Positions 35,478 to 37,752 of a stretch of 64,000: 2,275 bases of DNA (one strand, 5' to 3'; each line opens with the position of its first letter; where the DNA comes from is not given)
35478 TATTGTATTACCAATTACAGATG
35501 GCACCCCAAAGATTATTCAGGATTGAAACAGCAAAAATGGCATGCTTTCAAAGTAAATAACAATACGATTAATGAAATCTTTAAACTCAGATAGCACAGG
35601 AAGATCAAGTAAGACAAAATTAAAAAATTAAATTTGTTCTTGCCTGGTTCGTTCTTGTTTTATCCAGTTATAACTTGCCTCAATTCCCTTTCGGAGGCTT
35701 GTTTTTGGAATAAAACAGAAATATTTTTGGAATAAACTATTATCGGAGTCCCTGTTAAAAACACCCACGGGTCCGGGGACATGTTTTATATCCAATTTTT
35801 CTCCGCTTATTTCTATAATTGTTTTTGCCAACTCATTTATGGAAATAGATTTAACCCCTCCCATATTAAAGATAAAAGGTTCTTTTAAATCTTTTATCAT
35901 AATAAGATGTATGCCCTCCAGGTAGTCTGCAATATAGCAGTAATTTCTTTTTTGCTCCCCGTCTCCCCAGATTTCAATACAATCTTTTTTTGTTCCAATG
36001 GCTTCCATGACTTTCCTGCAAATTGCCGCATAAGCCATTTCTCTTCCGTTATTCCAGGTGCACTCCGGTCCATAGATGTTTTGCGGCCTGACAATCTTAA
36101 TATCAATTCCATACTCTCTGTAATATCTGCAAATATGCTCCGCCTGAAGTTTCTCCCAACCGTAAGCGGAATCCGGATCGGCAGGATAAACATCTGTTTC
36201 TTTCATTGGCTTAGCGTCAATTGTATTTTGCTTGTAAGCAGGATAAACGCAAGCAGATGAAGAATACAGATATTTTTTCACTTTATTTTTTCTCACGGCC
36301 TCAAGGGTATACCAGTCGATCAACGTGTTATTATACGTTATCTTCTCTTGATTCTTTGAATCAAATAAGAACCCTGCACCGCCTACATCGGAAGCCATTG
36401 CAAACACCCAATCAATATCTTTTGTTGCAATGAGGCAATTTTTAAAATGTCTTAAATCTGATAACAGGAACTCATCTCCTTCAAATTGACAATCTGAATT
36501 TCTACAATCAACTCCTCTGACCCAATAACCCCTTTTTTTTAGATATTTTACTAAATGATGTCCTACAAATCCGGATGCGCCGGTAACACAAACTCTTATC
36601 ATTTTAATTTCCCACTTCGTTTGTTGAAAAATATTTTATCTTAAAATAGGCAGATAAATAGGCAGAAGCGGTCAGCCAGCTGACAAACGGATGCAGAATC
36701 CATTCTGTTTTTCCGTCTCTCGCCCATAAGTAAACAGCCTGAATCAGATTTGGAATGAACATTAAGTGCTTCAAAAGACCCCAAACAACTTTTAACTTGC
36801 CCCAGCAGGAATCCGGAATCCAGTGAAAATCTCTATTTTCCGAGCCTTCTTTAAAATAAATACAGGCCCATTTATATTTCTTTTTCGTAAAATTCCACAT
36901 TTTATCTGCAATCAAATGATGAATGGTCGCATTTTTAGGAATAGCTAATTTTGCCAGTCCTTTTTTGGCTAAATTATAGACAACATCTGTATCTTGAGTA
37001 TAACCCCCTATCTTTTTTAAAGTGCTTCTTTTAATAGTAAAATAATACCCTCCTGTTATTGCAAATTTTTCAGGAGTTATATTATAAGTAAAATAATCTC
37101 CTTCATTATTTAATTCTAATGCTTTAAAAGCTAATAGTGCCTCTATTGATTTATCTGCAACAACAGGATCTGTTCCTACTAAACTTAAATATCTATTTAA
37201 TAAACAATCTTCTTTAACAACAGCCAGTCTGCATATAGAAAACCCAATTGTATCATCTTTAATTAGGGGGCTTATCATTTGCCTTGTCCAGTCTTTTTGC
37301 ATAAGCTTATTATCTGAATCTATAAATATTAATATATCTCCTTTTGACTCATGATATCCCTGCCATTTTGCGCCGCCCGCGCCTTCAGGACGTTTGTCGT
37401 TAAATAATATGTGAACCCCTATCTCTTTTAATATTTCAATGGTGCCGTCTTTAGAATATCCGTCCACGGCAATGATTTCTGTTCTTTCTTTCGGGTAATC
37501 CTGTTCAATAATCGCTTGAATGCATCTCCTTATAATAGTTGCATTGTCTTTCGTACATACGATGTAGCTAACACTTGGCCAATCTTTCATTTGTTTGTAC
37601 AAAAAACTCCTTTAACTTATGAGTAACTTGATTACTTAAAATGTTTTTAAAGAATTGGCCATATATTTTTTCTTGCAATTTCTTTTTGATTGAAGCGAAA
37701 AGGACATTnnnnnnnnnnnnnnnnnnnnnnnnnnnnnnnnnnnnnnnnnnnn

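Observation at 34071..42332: Glycan cluster coupling a GDP-heptose pathway to polyprenol-phosphate-type and GT-C-type transferases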

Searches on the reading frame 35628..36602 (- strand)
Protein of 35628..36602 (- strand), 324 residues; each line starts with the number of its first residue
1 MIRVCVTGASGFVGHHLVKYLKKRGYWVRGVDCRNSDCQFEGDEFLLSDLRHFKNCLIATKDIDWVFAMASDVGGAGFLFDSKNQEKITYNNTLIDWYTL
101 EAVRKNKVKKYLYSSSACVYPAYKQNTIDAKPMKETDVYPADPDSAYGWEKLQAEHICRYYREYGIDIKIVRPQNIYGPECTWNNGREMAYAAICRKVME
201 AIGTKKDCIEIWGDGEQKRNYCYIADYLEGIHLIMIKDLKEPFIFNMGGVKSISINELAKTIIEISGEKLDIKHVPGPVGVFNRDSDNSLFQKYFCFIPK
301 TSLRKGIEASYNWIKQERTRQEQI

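Call 4: search_protein_families(library=pfam, proteins=[window:35628-36602:-], max_evalue=0.01)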
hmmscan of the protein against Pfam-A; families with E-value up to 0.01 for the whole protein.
window:35628-36602:- (324 aa): 7 families
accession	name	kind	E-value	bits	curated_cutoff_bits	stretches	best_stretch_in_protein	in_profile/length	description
PF01370.27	Epimerase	-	8.8e-44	150.1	20.9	1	4-248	1-240/240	NAD dependent epimerase/dehydratase family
PF16363.11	GDP_Man_Dehyd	-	2.6e-23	83.4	27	1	6-259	2-262/332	GDP-mannose 4,6 dehydratase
PF01073.25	3Beta_HSD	-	1.6e-10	40.9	22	1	6-183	2-188/280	3-beta hydroxysteroid dehydrogenase/isomerase family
PF07993.18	NAD_binding_4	-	2.7e-08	33.7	20.1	1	107-194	128-226/258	Male sterility protein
PF13460.12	NAD_binding_10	-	3.2e-06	27.6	27.2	1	8-176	1-146/184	NAD(P)H-binding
PF05368.20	NmrA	-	0.0014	18.7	27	1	3-117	4-108/298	NmrA-like family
PF04321.23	RmlD_sub_bind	-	0.0031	17.1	27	0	3-38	2-37/287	RmlD substrate binding domain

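Call 5: search_protein_families(library=ncbifam, proteins=[window:35628-36602:-], max_evalue=0.01)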
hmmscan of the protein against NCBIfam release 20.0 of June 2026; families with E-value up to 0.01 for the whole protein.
window:35628-36602:- (324 aa): 27 families (the best 25 are shown)
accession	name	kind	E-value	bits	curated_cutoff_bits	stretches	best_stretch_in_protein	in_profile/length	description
NF047922.1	GDPFucSynFcl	equivalog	1.9e-32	112.9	500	1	3-318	4-305/308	GDP-L-fucose synthase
TIGR04180.1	EDH_00030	hypoth_equivalog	1.8e-22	79.8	475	1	4-273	1-263/297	NAD-dependent 4,6-dehydratase LegB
TIGR01179.1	galE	equivalog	4.3e-20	71.8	262.3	1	4-318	2-329/332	UDP-glucose 4-epimerase GalE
TIGR01181.1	dTDP_gluc_dehyt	equivalog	2.8e-19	69.4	365.1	1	6-322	4-319/321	dTDP-glucose 4,6-dehydratase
TIGR02197.1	heptose_epim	equivalog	2.6e-18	66.3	274.6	1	5-309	2-308/316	ADP-glyceromanno-heptose 6-epimerase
TIGR03466.1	HpnA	hypoth_equivalog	3.2e-13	49.3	367.65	1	3-179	2-173/327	hopanoid-associated sugar epimerase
NF042423.1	oxyalk_red_Shew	equivalog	4.2e-10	39.2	580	1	3-187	10-185/331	2-alkyl-3-oxoalkanoate reductase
NF042422.1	oxyalk_red_OleD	equivalog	4.4e-10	39.4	580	1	3-180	2-172/329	2-alkyl-3-oxoalkanoate reductase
NF011728.1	PRK15181.1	equivalog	4.9e-10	38.9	760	1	34-258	62-274/348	Vi polysaccharide biosynthesis UDP-N-acetylglucosaminuronic acid C-4 epimerase TviC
TIGR01472.1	gmd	equivalog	2.2e-09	37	415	1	100-272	112-274/342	GDP-mannose 4,6-dehydratase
NF008872.0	PRK11908.1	equivalog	2.7e-08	33.3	294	1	155-272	158-277/349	bifunctional UDP-4-keto-pentose/UDP-xylose synthase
NF007956.0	PRK10675.1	subfamily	6.1e-08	32.2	394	1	3-276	2-290/338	UDP-glucose 4-epimerase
NF008360.0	PRK11150.1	equivalog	7e-08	32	452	1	4-278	2-265/310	ADP-glyceromanno-heptose 6-epimerase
TIGR01746.1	Thioester-redct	subfamily_domain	8.3e-08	31.9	213.35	1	105-180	125-200/371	thioester reductase domain-containing protein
NF007582.0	PRK10217.1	equivalog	1.6e-07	30.8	698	1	136-268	149-272/355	dTDP-glucose 4,6-dehydratase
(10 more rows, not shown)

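Call 70: search_solved_structures(query=window:35628-36602:-, max_evalue=1e-10)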
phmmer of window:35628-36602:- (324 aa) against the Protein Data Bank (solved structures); distinct sequences matched with E-value up to 1e-10: 46.
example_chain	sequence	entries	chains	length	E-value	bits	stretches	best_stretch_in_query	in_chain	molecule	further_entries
2c5e_A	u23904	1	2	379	2.5e-79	270.4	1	2-320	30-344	GDP-MANNOSE-3', 5'-EPIMERASE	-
2c59_A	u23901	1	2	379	2.5e-79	270.4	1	2-320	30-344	GDP-MANNOSE-3', 5'-EPIMERASE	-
2c54_A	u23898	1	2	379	6.5e-79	269.1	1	2-320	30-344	GDP-MANNOSE-3', 5'-EPIMERASE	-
2c5a_A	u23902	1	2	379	8.9e-79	268.6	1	2-320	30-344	GDP-MANNOSE-3', 5'-EPIMERASE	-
8sg0_A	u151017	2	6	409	1.9e-78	267.5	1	2-320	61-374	GDP-mannose 3,5-epimerase | GDP-mannose 3,5 epimerase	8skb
6zl6_A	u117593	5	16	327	2.8e-23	86.2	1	3-316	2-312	Epimerase domain-containing protein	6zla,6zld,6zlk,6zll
6zlj_A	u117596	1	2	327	9.8e-23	84.4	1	3-316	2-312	Epimerase domain-containing protein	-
1e6u_A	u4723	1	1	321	1.2e-22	84.1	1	3-319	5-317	GDP-FUCOSE SYNTHETASE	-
8rdg_A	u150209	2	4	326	2.2e-22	83.3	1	3-264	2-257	SDR family NAD(P)-dependent oxidoreductase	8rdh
1bsv_A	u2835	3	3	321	5.6e-22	81.9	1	3-319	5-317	PROTEIN (GDP-FUCOSE SYNTHETASE) | GDP-FUCOSE SYNTHETASE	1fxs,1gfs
8rdi_A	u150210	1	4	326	7.7e-22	81.4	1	3-264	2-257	SDR family NAD(P)-dependent oxidoreductase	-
1e7s_A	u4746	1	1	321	1.4e-21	80.6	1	3-319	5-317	GDP-FUCOSE SYNTHETASE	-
1e7q_A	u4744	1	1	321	1.5e-21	80.5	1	3-319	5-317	GDP-FUCOSE SYNTHETASE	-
1bws_A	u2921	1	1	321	1.5e-21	80.5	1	3-319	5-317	PROTEIN (GDP-4-KETO-6-DEOXY-D-MANNOSE EPIMERASE/REDUCTASE)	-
1e7r_A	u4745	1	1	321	1.7e-21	80.3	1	3-319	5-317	GDP-FUCOSE SYNTHETASE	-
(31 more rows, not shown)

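Call 73: search_solved_structures(query=window:35628-36602:-, max_evalue=1e-60, show_alignments=2)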
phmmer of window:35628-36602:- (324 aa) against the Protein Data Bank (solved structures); distinct sequences matched with E-value up to 1e-60: 5.
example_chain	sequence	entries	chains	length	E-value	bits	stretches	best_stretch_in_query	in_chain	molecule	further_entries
2c5e_A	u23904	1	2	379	2.5e-79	270.4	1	2-320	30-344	GDP-MANNOSE-3', 5'-EPIMERASE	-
2c59_A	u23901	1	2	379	2.5e-79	270.4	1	2-320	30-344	GDP-MANNOSE-3', 5'-EPIMERASE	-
2c54_A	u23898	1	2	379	6.5e-79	269.1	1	2-320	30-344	GDP-MANNOSE-3', 5'-EPIMERASE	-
2c5a_A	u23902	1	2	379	8.9e-79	268.6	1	2-320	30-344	GDP-MANNOSE-3', 5'-EPIMERASE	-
8sg0_A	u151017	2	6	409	1.9e-78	267.5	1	2-320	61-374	GDP-mannose 3,5-epimerase | GDP-mannose 3,5 epimerase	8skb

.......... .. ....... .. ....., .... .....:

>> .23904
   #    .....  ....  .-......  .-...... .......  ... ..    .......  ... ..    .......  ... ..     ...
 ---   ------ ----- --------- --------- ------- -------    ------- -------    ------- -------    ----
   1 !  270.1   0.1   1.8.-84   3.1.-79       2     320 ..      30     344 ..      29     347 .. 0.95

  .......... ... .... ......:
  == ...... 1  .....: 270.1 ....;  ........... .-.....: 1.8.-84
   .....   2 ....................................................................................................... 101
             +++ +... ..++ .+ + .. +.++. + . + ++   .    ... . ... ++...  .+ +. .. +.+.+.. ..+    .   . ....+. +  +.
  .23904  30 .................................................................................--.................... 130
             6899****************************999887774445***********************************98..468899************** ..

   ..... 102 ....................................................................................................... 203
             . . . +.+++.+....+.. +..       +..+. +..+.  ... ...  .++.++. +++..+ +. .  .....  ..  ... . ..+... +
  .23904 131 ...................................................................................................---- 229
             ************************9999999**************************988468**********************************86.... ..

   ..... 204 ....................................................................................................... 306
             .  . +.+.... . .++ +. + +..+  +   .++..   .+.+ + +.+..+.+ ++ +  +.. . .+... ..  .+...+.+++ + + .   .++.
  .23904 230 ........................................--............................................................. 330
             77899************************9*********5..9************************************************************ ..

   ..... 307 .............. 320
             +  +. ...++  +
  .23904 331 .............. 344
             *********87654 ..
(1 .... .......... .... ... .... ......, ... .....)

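Call 80: search_protein_representatives(protein=window:35628-36602:-)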
Query: 324 residues. Proteins with E-value up to 0.001 (for the whole library): 38062; up to 1e-10: 9119; up to 1e-30: 519. The best 150 are listed.
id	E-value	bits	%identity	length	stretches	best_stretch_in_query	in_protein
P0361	2.4e-95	336.3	51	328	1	3-317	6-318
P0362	2.2e-93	329.8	50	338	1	3-317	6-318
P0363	3.6e-83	296.2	46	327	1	3-316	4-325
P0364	4.7e-80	286.0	52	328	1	2-260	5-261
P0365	5.2e-79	282.6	46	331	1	2-317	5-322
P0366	6.3e-77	275.7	43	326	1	2-317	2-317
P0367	6.7e-77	275.6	46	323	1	2-315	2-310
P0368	7.4e-77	275.5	44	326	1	3-322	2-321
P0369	8.2e-75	268.8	45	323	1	5-317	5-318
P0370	1.5e-74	267.9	46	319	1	3-317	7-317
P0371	2.9e-74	267.0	43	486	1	2-320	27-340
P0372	3.2e-74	266.8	44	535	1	1-317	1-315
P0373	7.4e-74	265.6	41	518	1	3-317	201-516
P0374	2.4e-73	263.9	41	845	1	2-316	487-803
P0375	3.0e-73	263.6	42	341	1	2-317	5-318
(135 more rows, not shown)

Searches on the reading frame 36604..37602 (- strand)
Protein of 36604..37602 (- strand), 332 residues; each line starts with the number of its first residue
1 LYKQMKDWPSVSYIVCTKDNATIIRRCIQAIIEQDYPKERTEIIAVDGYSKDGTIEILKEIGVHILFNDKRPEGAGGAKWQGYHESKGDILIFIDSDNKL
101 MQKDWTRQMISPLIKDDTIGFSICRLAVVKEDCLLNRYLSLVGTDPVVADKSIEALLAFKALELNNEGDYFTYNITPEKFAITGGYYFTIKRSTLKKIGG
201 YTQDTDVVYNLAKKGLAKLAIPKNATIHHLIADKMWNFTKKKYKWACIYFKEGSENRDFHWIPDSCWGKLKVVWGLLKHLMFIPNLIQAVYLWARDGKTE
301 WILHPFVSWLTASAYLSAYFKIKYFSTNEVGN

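Call 4: search_protein_families(library=pfam, proteins=[window:36604-37602:-], max_evalue=0.01)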
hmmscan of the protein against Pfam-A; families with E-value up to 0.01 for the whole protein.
window:36604-37602:- (332 aa): 4 families
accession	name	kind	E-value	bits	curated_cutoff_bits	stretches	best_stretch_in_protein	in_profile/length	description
PF00535.33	Glycos_transf_2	-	3.4e-19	69.8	23.3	1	12-126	1-116/168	Glycosyl transferase family 2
PF13641.12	Glyco_tranf_2_3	-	1.5e-07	32.1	27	1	9-246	1-228/230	Glycosyltransferase like family 2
PF10111.15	Glyco_tranf_2_2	-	7.4e-05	22.8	27.3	1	34-201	24-181/276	Glycosyltransferase like family 2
PF21328.3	Gp44_lid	-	0.0023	18.5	27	1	13-56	14-58/63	Sliding-clamp-loader large subunit, AAA+ ATPase lid domain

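Call 5: search_protein_families(library=ncbifam, proteins=[window:36604-37602:-], max_evalue=0.01)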
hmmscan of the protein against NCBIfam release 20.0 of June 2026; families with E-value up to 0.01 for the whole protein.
window:36604-37602:- (332 aa): 17 families
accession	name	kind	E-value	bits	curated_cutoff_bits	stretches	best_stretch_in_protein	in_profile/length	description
TIGR03965.1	mycofact_glyco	equivalog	2e-17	63.3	280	1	6-138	71-204/467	mycofactocin biosynthesis glycosyltransferase MftF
NF010496.0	PRK13915.1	equivalog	6.5e-13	48.4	262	1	5-121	27-150/307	glucosyl-3-phosphoglycerate synthase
NF050050.1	ProtGlycPglI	equivalog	1.4e-10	41.1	500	1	9-143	2-135/306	GalNAc(5)-diNAcBac-PP-undecaprenol beta-1,3-glucosyltransferase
NF041875.1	EPS_EpsD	equivalog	1.7e-10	40.8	370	1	11-99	1-91/325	exopolysaccharide biosynthesis glycosyltransferase EpsD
TIGR04283.1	glyco_like_mftF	equivalog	3.7e-10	39.8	182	1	12-132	2-115/221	TIGR04283 family arsenosugar biosynthesis glycosyltransferase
TIGR03469.1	HpnB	hypoth_equivalog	8.2e-10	38.2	379.25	1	5-63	40-97/386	hopene-associated glycosyltransferase HpnB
TIGR03937.1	PgaC_IcaA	equivalog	1.4e-09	37.4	422.3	1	3-120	39-157/407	poly-beta-1,6-N-acetyl-D-glucosamine synthase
TIGR03111.1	glyc2_xrt_Gpos1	hypoth_equivalog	3.1e-09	36.1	363.95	1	3-119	43-162/439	TIGR03111 family XrtG-associated glycosyltransferase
NF047683.1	TeichurnBiosyTuaG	equivalog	3e-08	33.6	400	1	7-132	4-129/252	teichuronic acid biosynthesis protein TuaG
TIGR04182.1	glyco_TIGR04182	equivalog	2.5e-07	30.4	325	1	11-117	2-101/293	S-layer glycoprotein N-glycosyltransferase AglJ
TIGR04242.1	nodulat_NodC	equivalog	1.2e-06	27.7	550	1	4-135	43-178/395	chitooligosaccharide synthase NodC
NF045692.1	OglycostaseCruG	equivalog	3.6e-06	26.2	600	1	9-79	41-114/386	2'-O-glycosyltransferase CruG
NF007482.0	PRK10073.1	equivalog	1.1e-05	24.6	423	1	5-108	2-106/334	glycosyltransferase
NF038299.1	EPS_HpsN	equivalog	2.4e-05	23.5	425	1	9-121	1-114/317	hormogonium polysaccharide biosynthesis glycosyltransferase HpsN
NF008558.0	PRK11498.1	equivalog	0.00019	19.5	992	1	3-97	267-362/872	UDP-forming cellulose synthase catalytic subunit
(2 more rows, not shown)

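Call 71: search_solved_structures(query=window:36604-37602:-, max_evalue=0.001)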
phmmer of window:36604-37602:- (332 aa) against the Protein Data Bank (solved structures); distinct sequences matched with E-value up to 0.001: 7.
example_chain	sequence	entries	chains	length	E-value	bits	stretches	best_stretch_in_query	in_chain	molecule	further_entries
6p61_A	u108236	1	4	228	3.1e-07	33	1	3-104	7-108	Glycosyltransferase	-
6yv7_B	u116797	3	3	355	3.4e-06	29.6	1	9-124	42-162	Glycosyl transferase, family 2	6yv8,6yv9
6yv7_A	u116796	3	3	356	3.4e-06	29.6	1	9-124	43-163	Glycosyl transferase, family 2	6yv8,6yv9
5tze_C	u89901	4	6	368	5.6e-05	25.6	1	12-101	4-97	Glycosyl transferase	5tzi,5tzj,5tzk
5tz8_A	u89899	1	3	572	0.00011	24.6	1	12-101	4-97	Glycosyl transferase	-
8vh7_A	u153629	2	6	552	0.00061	22.2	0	9-107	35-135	Heparosan synthase B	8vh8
8viw_A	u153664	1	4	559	0.00062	22.2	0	9-107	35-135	Heparosan synthase B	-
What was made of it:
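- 36604..37602 (-): GT2_332: second family-2 glycosyltransferase, with unknown acceptor and no predicted TM segment. Part of module B. PDB hits are weak and N-terminal only (call 71).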
